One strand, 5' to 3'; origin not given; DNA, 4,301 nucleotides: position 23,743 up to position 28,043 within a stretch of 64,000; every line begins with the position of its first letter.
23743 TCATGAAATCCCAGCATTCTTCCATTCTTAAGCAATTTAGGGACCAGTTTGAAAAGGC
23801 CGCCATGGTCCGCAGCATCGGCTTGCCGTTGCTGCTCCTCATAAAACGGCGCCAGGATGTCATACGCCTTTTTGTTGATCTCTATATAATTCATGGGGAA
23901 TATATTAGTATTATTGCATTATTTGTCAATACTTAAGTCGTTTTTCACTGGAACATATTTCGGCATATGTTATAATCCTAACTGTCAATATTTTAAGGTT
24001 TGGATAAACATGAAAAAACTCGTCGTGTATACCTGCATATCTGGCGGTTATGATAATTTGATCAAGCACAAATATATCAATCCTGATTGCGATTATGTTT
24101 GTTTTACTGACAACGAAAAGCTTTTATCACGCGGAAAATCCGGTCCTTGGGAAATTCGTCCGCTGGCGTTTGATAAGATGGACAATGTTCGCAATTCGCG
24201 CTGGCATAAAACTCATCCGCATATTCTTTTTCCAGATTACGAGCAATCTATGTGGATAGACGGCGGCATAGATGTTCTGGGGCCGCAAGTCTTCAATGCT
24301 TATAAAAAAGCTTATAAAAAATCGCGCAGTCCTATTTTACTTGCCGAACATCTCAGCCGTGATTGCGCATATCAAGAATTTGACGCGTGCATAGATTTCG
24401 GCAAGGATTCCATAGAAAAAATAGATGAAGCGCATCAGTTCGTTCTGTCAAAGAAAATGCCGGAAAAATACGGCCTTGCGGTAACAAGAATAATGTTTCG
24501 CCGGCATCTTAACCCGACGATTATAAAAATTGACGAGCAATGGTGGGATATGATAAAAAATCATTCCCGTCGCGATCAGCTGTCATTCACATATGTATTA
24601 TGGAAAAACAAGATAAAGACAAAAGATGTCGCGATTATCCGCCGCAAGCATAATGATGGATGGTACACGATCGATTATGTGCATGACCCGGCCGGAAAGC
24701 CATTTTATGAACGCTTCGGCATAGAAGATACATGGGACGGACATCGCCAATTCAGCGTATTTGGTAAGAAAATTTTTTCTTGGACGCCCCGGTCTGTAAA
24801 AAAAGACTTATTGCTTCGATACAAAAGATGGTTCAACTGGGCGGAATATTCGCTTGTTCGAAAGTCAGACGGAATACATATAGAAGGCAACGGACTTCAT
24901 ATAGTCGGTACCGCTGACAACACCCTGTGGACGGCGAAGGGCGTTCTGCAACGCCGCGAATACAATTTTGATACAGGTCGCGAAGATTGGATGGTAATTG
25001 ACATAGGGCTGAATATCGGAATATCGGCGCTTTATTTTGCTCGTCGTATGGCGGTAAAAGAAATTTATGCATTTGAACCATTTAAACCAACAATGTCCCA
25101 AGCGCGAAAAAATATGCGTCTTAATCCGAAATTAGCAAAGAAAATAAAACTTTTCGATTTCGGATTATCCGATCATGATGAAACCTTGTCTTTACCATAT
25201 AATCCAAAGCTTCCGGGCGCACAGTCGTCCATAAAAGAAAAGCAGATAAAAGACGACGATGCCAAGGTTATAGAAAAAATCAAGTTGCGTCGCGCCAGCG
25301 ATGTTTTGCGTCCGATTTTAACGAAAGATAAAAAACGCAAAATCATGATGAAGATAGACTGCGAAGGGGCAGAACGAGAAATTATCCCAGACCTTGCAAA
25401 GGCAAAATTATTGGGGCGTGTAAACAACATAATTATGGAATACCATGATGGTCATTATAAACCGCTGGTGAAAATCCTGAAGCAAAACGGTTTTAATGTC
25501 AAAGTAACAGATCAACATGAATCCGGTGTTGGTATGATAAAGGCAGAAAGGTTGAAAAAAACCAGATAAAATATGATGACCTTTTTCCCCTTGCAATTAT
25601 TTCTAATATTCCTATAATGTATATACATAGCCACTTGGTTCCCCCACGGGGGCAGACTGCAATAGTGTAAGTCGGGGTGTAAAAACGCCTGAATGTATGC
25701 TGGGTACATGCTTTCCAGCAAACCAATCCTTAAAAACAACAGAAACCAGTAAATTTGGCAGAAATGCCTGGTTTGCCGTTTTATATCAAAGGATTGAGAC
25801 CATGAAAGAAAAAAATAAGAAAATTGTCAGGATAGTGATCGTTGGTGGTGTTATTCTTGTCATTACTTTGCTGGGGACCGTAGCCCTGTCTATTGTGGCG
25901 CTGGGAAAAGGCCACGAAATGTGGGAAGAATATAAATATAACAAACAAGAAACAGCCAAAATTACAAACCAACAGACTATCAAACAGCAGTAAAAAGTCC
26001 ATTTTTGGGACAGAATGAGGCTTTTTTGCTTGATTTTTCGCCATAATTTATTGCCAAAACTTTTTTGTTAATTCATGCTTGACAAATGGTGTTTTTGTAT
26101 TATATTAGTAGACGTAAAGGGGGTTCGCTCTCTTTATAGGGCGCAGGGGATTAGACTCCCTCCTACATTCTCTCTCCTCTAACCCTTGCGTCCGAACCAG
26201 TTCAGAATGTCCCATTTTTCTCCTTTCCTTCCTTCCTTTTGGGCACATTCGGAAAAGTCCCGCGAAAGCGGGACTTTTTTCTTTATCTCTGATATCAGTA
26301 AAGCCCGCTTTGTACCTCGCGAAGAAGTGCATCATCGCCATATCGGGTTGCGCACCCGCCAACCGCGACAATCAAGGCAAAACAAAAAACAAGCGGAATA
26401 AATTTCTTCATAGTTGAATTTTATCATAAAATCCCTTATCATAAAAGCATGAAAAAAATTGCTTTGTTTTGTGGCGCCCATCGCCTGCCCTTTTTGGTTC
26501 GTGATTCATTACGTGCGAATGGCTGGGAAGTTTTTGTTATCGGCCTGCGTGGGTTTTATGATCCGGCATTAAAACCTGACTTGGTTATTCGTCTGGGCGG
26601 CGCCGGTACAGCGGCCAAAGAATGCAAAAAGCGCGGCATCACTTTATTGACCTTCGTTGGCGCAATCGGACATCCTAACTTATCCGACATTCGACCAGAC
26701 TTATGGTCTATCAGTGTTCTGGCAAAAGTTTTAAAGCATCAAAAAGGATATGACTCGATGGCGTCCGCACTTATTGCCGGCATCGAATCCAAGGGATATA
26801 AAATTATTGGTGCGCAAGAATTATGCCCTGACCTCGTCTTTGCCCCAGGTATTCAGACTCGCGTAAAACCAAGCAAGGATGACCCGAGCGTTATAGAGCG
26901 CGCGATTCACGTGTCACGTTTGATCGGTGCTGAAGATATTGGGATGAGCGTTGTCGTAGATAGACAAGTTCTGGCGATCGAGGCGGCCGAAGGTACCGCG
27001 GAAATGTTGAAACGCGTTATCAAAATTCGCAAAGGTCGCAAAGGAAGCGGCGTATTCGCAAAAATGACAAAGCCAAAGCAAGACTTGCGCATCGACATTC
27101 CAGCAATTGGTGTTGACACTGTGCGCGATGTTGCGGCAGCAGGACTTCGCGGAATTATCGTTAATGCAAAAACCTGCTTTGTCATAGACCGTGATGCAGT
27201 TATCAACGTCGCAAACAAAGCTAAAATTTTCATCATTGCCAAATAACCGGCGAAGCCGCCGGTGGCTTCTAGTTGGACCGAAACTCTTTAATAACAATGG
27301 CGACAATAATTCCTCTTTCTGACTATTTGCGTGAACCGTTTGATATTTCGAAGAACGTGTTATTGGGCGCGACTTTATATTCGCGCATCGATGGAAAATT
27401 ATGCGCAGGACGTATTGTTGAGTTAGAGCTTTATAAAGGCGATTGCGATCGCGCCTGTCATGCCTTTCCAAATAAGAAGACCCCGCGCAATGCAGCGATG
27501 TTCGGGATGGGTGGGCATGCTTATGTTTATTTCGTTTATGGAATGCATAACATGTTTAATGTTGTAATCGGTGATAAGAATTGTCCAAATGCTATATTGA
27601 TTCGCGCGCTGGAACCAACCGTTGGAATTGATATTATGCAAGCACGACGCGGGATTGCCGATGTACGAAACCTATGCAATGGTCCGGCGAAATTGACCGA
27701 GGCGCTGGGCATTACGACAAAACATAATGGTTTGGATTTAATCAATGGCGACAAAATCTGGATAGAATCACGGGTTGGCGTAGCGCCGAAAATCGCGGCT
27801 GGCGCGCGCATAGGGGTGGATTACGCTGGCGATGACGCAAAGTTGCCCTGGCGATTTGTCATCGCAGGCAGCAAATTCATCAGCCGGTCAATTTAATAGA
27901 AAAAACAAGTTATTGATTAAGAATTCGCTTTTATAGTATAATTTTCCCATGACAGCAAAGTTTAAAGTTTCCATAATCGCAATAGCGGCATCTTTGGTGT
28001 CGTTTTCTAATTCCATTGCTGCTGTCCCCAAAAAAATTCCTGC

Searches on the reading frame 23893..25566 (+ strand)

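Call 55: search_protein_families(library=pfam, proteins=[window:23893-25566:+], max_evalue=0.01)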
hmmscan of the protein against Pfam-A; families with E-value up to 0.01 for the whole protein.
window:23893-25566:+ (558 aa): 3 families
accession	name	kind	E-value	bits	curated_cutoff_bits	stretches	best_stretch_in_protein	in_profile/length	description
PF05050.19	Methyltransf_21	-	4.7e-09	37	22.7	1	370-533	1-170/173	Methyltransferase FkbM domain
PF04765.19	TOD1_MUCI70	-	1.3e-07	31.7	21.4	1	43-243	72-293/314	TOD1/MUCI70, glycosyltransferase-like domain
PF05575.17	V_cholerae_RfbT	-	9.8e-05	22.2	27.9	1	355-521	70-232/286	Vibrio cholerae RfbT protein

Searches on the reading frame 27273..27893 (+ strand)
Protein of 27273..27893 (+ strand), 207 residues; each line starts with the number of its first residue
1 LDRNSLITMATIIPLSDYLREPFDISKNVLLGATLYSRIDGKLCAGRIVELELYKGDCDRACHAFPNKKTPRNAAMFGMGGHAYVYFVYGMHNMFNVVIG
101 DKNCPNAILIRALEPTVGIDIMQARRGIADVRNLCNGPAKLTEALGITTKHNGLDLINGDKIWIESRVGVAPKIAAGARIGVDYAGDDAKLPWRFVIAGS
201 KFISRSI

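Call 35: find_related_loci(query=window:27273-27893:+, collection=genome_contigs, flank=10000)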
Query window:27273-27893:+ (207 aa) in genome_contigs; peptide patterns used: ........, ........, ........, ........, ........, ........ (x = any residue, [..] = any of these).
114 stretches matched a pattern; 48 encode a relative of the query (tblastn E <= 1e-3); 48 distinct loci.
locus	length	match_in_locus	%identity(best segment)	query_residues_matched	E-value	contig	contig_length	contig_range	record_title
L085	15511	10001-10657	68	7-207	4e-93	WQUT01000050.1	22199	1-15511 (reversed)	MAG: Proteobacteria bacterium isolate Cu122P5bin52 JGI20166J26741_11673362, whole genome shotgun sequence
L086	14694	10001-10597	67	9-207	2e-89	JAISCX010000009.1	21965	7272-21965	MAG: Rickettsiales bacterium isolate Gx485_bin105 k119_3123206, whole genome shotgun sequence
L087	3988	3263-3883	65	1-207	8e-89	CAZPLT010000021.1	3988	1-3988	MAG TPA_asm: uncultured Muribaculaceae bacterium isolate SRP192927_co1_307 genome assembly, contig: NODE_69553_length_39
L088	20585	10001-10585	71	13-207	2e-88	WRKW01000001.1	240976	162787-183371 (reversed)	MAG: Alphaproteobacteria bacterium isolate Th196P3bin127 Ga0099364_10000018, whole genome shotgun sequence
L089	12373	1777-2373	67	9-207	3e-88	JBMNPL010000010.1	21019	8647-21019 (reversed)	MAG: Alphaproteobacteria bacterium isolate SBF912SR1HQ0037 scaffold_7967_c1, whole genome shotgun sequence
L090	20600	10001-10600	46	7-205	8e-54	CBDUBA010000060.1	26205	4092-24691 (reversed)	MAG TPA_asm: uncultured Cyclobacteriaceae bacterium isolate ERR2431952_concoct_33 genome assembly, contig: ERZ23880211.7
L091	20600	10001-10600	48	7-205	6e-54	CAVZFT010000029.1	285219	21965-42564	MAG: uncultured Cytophagales bacterium isolate MFD05567.bin.1.253 genome assembly, contig: contig_28677, whole genome sh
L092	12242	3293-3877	47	12-205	2e-52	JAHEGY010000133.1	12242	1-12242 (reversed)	MAG: Cyclobacteriaceae bacterium isolate Ww429 NODE_11497_length_12242_cov_4.744906, whole genome shotgun sequence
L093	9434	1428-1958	51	12-207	2e-51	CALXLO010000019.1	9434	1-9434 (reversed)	MAG: uncultured Alphaproteobacteria bacterium isolate BRZ_DB__bin25 genome assembly, contig: BRZ_DB__NODE_9134_length_94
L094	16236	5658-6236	49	13-204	7e-51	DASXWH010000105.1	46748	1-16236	MAG TPA_asm: Ohtaekwangia sp. isolate SMAG_U4766 k141_6778, whole genome shotgun sequence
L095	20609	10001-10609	43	5-206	8e-51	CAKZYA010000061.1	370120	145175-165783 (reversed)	MAG TPA_asm: uncultured Flammeovirgaceae bacterium isolate SRR3401481_bin.67_CONCOCT_v1.1_MAG genome assembly, contig: E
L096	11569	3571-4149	50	5-196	2e-50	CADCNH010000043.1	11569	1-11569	MAG: uncultured Bacteroidetes bacterium isolate RUG14804 genome assembly, contig: RUG14804_asm_43, whole genome shotgun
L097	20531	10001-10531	49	30-205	1e-49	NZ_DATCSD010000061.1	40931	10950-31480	MAG: Ohtaekwangia sp. isolate SMAG_U7296 k141_629914, whole genome shotgun sequence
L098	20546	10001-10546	48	18-197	3e-49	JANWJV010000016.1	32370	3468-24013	MAG: Bacteroidia bacterium isolate CRAIB_MAG76 c_000000009051, whole genome shotgun sequence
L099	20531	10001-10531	48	30-205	8e-49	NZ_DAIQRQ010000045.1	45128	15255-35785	MAG: Ohtaekwangia sp. isolate CTOTU51722 NODE_113_length_45128_cov_59.423535, whole genome shotgun sequence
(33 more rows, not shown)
